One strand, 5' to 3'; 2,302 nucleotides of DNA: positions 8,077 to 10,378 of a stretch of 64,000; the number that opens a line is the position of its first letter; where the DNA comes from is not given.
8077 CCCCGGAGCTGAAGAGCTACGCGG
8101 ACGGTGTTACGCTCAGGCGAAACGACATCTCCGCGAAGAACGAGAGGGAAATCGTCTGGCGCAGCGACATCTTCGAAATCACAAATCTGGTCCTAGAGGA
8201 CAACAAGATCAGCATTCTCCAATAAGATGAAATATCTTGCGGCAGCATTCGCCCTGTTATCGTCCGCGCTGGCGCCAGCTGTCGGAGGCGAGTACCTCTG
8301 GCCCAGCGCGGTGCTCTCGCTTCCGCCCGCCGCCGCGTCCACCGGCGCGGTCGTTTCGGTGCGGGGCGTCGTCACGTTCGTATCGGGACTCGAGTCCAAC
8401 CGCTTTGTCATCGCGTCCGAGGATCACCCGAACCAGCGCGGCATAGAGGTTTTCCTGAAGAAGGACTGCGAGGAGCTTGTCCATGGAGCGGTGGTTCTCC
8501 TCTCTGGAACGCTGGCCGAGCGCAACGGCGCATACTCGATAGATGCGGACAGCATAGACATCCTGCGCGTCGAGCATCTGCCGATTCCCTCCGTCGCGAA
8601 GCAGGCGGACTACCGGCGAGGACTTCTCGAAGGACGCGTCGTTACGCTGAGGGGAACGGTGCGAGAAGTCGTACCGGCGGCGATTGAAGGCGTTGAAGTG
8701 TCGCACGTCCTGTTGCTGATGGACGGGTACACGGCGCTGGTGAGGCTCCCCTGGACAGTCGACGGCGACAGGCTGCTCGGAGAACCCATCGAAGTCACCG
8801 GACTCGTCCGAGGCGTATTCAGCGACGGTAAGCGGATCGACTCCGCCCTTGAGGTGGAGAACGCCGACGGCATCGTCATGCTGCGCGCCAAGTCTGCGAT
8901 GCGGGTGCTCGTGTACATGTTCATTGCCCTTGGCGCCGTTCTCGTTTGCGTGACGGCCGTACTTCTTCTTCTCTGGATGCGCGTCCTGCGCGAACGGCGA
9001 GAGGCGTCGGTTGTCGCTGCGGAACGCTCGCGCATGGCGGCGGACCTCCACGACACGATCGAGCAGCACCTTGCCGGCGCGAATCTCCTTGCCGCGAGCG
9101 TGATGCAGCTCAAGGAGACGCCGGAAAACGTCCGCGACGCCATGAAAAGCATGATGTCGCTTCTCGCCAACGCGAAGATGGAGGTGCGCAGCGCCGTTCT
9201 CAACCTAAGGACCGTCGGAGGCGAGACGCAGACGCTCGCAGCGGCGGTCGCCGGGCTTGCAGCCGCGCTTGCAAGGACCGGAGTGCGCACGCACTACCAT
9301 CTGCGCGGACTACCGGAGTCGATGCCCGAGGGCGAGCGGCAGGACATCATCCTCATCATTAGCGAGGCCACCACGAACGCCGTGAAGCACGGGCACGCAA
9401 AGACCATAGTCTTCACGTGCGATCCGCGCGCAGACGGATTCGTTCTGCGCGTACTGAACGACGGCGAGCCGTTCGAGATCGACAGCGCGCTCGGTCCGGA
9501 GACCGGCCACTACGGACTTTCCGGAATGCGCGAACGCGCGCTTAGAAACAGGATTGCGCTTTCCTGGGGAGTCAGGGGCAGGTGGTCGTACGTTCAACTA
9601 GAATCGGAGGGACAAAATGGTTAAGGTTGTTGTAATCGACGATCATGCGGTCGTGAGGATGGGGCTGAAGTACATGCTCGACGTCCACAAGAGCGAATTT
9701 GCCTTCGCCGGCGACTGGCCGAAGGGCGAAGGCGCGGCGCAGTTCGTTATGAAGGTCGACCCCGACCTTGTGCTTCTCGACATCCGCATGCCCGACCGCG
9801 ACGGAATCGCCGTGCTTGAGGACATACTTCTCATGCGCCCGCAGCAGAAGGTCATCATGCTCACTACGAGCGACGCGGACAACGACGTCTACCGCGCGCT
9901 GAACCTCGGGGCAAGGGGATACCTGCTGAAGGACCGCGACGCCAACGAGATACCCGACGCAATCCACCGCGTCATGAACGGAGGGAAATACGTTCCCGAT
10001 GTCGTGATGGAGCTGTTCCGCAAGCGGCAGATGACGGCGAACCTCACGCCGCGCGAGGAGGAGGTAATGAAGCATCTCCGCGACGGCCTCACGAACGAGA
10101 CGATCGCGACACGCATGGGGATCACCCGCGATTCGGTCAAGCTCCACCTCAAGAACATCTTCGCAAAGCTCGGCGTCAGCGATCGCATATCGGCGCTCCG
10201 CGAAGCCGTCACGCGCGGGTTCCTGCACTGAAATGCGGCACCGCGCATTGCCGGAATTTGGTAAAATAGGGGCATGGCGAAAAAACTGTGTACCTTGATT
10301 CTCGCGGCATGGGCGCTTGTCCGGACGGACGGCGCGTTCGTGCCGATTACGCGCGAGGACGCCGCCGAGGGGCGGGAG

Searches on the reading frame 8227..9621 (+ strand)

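Call 32: search_protein_families(library=pfam, proteins=[window:8227-9621:+], max_evalue=0.001)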
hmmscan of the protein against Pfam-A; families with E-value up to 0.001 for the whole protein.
window:8227-9621:+ (465 aa): 4 families
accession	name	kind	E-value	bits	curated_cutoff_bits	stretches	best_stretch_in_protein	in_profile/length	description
PF07730.19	HisKA_3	-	3.4e-11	44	24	1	266-330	1-66/68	Histidine kinase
PF13581.12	HATPase_c_2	-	9.9e-07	29.3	27.4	1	366-424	24-87/127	Histidine kinase-like ATPase domain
PF01336.31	tRNA_anti-codon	-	0.00015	22.1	27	0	78-113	39-75/75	OB-fold nucleic acid binding domain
PF02518.31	HATPase_c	-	0.0009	20.1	26.4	0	371-420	3-53/111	Histidine kinase-, DNA gyrase B-, and HSP90-like ATPase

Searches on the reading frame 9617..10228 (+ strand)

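Call 32: search_protein_families(library=pfam, proteins=[window:9617-10228:+], max_evalue=0.001)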
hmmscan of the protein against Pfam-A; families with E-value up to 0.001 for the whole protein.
window:9617-10228:+ (204 aa): 4 families
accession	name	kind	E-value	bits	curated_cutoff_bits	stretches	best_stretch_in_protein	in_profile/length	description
PF00072.30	Response_reg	-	1.8e-23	83.2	30.2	1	4-116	1-110/111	Response regulator receiver domain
PF00196.25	GerE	-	2.1e-15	56.5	23.5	1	142-195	2-55/57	Bacterial regulatory proteins, luxR family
PF08281.18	Sigma70_r4_2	-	9.5e-05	22.4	25.7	1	138-185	6-54/54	Sigma-70, region 4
PF04545.22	Sigma70_r4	-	0.0008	19.3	24.1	0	142-185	4-48/50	Sigma-70, region 4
